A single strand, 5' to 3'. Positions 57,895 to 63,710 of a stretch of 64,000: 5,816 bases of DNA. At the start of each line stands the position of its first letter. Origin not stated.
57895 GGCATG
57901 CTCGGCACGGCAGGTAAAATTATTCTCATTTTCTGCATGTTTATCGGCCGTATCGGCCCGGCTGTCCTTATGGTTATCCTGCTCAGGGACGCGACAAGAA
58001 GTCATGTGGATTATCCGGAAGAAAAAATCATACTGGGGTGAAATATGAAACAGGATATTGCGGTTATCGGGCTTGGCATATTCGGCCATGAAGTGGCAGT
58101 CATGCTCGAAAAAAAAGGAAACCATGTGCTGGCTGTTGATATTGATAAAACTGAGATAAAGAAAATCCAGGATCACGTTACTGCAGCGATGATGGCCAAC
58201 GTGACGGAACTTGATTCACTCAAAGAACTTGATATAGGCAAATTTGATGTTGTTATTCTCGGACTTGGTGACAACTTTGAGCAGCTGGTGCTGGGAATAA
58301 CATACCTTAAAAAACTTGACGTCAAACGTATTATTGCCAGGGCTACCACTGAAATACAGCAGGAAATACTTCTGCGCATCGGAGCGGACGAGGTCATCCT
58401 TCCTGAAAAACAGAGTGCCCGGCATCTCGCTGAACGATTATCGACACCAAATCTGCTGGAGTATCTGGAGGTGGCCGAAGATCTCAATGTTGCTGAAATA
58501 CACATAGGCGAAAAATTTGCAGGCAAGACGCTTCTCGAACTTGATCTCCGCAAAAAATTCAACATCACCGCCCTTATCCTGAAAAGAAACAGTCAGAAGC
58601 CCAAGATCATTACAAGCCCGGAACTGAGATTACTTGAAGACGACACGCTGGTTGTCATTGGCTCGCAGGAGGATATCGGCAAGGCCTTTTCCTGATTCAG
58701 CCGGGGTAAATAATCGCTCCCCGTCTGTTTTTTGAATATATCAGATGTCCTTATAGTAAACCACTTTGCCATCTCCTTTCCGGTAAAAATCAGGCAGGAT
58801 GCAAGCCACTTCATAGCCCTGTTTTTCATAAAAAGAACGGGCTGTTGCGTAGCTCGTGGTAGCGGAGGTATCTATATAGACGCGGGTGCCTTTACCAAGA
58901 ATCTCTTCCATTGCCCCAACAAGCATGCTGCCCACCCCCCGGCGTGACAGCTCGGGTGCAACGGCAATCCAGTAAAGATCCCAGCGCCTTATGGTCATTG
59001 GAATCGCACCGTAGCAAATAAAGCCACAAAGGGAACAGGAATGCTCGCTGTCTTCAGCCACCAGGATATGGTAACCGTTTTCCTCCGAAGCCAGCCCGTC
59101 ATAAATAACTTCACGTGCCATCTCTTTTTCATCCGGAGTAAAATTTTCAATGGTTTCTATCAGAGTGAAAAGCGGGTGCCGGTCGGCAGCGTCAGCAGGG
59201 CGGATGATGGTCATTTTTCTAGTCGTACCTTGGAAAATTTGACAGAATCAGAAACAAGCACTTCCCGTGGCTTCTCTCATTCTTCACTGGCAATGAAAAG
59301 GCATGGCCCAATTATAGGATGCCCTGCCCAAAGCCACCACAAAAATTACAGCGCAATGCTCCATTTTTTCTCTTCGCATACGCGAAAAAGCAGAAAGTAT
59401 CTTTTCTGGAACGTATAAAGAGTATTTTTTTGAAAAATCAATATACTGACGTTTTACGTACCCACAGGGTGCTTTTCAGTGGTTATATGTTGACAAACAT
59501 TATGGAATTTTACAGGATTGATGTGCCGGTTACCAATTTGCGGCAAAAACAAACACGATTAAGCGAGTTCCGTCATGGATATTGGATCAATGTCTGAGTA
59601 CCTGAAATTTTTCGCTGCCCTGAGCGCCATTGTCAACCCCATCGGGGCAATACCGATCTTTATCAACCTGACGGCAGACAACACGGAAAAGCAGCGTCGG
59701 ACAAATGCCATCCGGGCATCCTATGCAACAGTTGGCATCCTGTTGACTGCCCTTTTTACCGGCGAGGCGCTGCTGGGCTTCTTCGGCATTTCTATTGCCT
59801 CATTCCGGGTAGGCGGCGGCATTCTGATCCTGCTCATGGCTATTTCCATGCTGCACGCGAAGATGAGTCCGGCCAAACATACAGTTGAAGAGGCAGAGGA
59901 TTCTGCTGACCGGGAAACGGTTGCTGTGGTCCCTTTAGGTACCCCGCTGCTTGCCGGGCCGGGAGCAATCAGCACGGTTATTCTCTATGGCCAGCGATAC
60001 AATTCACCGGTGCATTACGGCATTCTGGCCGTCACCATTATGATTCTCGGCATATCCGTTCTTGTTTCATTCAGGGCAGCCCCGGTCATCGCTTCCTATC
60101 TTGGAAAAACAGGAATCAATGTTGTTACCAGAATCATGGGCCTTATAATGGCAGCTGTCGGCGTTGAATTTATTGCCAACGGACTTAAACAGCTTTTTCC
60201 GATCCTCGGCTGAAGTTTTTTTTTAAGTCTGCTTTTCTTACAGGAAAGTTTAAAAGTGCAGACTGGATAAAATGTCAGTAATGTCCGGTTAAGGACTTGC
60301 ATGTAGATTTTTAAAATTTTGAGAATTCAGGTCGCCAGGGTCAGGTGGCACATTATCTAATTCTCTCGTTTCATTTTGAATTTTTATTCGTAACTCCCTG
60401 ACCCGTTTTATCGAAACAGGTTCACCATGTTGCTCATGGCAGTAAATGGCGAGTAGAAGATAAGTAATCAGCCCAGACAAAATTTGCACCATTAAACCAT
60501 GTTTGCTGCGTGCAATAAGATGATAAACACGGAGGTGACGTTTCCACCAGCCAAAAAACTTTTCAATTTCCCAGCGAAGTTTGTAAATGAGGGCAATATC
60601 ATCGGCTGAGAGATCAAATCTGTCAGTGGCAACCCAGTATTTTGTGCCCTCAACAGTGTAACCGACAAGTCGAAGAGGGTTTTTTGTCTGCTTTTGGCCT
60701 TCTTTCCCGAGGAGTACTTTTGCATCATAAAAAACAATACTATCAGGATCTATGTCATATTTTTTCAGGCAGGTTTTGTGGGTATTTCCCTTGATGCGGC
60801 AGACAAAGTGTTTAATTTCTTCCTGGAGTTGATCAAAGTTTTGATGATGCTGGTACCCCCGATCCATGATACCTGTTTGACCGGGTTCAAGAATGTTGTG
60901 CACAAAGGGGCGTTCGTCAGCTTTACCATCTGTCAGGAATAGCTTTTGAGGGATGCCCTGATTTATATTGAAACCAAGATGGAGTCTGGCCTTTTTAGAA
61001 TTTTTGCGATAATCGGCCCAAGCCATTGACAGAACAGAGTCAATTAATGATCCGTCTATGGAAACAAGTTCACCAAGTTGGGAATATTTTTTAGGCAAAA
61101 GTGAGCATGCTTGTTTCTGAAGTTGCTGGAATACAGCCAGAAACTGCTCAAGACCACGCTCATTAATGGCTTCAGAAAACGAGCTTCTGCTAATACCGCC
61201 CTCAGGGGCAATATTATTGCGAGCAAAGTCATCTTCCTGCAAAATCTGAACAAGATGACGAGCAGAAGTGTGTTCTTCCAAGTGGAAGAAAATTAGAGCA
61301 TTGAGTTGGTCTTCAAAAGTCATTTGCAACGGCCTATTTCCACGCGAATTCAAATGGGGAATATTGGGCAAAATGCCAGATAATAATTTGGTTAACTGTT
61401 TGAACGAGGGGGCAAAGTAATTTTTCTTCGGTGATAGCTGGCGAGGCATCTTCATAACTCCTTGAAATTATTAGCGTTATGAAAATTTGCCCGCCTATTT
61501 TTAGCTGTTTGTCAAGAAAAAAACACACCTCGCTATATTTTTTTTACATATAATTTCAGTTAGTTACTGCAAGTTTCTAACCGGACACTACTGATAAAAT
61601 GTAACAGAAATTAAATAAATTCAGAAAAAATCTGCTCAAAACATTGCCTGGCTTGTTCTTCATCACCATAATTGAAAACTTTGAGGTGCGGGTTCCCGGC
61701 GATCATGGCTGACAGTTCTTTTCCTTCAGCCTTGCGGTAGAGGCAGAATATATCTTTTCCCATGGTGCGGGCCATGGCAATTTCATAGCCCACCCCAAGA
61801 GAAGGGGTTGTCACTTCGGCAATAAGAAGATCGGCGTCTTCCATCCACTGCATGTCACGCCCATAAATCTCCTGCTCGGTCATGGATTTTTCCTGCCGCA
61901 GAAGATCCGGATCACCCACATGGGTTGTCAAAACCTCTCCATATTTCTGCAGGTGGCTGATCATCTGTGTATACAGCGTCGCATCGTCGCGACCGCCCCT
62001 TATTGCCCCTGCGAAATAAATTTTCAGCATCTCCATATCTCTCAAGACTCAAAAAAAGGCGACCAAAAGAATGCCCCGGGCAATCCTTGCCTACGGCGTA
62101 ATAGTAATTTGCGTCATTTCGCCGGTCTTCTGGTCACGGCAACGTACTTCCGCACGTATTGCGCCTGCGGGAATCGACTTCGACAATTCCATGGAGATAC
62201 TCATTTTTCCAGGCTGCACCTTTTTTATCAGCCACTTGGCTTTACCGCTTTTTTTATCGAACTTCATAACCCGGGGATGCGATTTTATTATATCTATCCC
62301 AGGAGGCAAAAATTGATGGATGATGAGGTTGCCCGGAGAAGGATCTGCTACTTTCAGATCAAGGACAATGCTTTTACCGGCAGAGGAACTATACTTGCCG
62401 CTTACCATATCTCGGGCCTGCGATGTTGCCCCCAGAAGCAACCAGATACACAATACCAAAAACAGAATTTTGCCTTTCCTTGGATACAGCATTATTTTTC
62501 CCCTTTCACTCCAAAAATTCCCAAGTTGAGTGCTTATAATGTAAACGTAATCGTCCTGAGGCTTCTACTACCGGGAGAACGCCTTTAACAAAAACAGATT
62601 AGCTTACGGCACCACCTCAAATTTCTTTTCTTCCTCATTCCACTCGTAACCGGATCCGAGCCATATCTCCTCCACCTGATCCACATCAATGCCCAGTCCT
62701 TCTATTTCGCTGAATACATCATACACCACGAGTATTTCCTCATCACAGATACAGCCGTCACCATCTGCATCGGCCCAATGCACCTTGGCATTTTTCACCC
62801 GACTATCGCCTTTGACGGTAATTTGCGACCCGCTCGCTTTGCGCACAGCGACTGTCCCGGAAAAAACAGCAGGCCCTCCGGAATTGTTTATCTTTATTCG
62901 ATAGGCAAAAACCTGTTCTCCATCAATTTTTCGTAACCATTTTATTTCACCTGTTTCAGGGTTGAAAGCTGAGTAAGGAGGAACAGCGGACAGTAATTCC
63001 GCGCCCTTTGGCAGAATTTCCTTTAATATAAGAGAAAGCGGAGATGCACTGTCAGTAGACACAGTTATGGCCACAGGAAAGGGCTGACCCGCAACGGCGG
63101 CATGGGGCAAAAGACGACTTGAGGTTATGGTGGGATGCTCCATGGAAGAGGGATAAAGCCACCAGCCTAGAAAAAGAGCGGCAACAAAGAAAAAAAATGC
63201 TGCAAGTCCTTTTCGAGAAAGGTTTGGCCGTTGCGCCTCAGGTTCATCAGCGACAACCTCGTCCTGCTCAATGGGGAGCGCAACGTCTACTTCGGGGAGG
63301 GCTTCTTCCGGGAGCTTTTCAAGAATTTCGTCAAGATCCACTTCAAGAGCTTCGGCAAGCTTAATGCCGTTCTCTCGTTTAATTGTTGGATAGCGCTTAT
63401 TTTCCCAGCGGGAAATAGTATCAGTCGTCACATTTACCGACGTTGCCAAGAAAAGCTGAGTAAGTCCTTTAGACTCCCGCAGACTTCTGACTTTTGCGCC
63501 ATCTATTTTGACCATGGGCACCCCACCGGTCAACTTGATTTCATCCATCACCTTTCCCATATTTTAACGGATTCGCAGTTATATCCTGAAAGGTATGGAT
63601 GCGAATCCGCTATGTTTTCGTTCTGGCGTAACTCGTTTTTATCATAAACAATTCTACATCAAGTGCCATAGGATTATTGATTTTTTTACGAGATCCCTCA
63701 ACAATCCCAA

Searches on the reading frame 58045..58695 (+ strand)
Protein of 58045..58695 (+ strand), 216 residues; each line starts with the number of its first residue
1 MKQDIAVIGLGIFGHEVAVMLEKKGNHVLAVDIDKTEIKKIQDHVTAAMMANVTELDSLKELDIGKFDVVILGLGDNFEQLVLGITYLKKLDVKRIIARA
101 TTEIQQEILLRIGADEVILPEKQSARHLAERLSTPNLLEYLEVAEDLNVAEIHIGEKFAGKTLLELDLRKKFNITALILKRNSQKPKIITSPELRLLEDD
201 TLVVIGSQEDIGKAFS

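Call 20: search_protein_families(library=pfam, proteins=[window:58045-58695:+], max_evalue=0.01)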
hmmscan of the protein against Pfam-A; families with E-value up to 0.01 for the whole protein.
window:58045-58695:+ (216 aa): 10 families
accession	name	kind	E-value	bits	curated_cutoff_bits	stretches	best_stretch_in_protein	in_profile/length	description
PF02254.24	TrkA_N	-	3.6e-22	79.3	23.8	1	5-120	1-116/116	TrkA-N domain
PF02080.26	TrkA_C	-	1.7e-12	47.5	27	1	151-214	5-66/71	TrkA-C domain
PF03721.20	UDPG_MGDP_dh_N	-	5.6e-07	29.8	27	1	4-46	2-44/187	UDP-glucose/GDP-mannose dehydrogenase family, NAD binding domain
PF02737.24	3HCDH_N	-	8.6e-06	26.2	22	1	5-54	2-51/180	3-hydroxyacyl-CoA dehydrogenase, NAD binding domain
PF03446.21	NAD_binding_2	-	2.2e-05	25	21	1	4-84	1-75/161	NAD binding domain of 6-phosphogluconate dehydrogenase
PF01210.29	NAD_Gly3P_dh_N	-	0.00056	20.4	23.1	1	5-47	2-44/158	NAD-dependent glycerol-3-phosphate dehydrogenase N-terminus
PF02558.23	ApbA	-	0.0012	19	22.2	1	5-72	1-72/150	Ketopantoate reductase PanE/ApbA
PF03435.24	Sacchrp_dh_NADP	-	0.008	16.9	25.1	0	5-77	1-79/129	Saccharopine dehydrogenase NADP binding domain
PF01262.27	AlaDh_PNT_C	-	0.0081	16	23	0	5-71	31-97/214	Alanine dehydrogenase/PNT, C-terminal domain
PF02826.25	2-Hacid_dh_C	-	0.0084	15.9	25.1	0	3-46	37-80/178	D-isomer specific 2-hydroxyacid dehydrogenase, NAD binding domain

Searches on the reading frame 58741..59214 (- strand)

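Call 20: search_protein_families(library=pfam, proteins=[window:58741-59214:-], max_evalue=0.01)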
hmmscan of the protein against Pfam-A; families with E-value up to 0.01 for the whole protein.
window:58741-59214:- (157 aa): 4 families
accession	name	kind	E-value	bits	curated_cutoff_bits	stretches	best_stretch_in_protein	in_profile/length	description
PF13508.13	Acetyltransf_7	-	4.6e-12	46.6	27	1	47-136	2-84/84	Acetyltransferase (GNAT) domain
PF00583.31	Acetyltransf_1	-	6.7e-11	42.9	20.7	1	27-134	15-116/116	Acetyltransferase (GNAT) family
PF13673.13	Acetyltransf_10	-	1.5e-06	28.6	23.6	1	37-136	22-109/128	Acetyltransferase (GNAT) domain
PF08445.16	FR47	-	3.7e-05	24.1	22.1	1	80-137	24-80/86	FR47-like protein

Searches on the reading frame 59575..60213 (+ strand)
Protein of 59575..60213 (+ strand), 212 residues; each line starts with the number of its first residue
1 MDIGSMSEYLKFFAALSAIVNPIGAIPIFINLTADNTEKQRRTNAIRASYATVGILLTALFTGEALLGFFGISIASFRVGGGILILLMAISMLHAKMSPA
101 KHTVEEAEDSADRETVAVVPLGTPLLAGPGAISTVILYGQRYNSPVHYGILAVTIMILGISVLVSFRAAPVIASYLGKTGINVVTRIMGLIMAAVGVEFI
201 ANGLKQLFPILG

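Call 20: search_protein_families(library=pfam, proteins=[window:59575-60213:+], max_evalue=0.01)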
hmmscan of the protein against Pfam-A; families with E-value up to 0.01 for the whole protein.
window:59575-60213:+ (212 aa): 1 family
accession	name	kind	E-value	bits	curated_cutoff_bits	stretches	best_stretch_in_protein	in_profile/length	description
PF01914.23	MarC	-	2e-57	194.4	23.9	1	7-208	2-203/203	MarC family integral membrane protein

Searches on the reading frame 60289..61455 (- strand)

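Call 20: search_protein_families(library=pfam, proteins=[window:60289-61455:-], max_evalue=0.01)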
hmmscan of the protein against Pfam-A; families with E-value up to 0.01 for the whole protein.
window:60289-61455:- (388 aa): 1 family
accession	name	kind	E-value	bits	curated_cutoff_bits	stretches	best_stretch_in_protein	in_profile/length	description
PF01609.27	DDE_Tnp_1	-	1.4e-21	77.6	23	1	130-334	6-200/200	Transposase DDE domain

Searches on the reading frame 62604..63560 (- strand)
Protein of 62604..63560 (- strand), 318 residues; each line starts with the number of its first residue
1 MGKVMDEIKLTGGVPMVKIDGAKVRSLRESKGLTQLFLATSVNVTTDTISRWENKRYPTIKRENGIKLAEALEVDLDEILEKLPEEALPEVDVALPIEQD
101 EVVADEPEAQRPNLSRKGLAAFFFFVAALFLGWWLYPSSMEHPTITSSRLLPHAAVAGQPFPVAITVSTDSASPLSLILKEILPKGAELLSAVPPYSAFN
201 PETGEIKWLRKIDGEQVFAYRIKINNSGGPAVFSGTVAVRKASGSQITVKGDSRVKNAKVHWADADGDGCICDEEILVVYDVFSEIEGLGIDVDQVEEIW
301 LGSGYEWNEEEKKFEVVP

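Call 20: search_protein_families(library=pfam, proteins=[window:62604-63560:-], max_evalue=0.01)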
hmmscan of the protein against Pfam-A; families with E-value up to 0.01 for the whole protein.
window:62604-63560:- (318 aa): 4 families
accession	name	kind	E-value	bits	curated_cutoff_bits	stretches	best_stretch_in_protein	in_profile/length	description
PF01381.28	HTH_3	-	7.5e-11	42.3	23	1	24-79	1-55/55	Helix-turn-helix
PF12844.13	HTH_19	-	5.7e-08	33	30.2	1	21-80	1-59/64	Helix-turn-helix domain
PF13560.12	HTH_31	-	2.5e-07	31.4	27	1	21-79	3-61/64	Helix-turn-helix domain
PF13443.12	HTH_26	-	0.003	18.2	22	1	25-81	3-59/63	Cro/C1-type HTH DNA-binding domain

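Call 80: find_encoding_contigs(protein=window:62604-63560:-, flank=10000, max_places=2)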
Protein window:62604-63560:- (318 aa): no gene with exactly this product is on record in the collection.
